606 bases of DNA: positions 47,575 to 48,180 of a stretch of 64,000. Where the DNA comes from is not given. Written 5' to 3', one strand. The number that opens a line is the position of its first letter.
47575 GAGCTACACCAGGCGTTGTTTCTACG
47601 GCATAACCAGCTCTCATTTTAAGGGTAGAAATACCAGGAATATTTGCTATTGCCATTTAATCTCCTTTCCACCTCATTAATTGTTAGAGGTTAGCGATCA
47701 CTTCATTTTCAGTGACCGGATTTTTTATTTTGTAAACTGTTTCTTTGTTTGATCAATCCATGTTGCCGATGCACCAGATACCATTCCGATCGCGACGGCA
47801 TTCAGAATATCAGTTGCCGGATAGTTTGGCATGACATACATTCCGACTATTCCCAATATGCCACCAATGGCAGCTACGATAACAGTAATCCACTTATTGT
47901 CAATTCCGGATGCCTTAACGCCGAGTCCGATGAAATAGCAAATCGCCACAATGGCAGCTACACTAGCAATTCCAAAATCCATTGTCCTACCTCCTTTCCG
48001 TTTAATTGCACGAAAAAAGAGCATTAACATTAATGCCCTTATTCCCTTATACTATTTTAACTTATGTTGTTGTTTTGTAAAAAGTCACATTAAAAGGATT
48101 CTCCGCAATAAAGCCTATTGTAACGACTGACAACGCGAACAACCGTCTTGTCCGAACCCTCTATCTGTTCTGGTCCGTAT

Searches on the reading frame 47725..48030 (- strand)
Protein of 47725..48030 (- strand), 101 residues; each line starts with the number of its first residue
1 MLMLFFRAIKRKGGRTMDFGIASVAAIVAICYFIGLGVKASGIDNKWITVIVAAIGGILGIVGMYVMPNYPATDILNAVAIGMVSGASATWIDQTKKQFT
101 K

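Call 36: search_protein_families(library=phrogs, proteins=[window:47725-48030:-], max_evalue=0.00001)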
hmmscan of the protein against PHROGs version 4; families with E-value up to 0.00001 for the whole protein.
window:47725-48030:- (101 aa): 2 families
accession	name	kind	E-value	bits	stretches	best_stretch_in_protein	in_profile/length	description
phrog_1129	-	lysis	1.4e-17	64.4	1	17-101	4-82/86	holin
phrog_1299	-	lysis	1.7e-06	28.7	1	21-90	8-74/100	holin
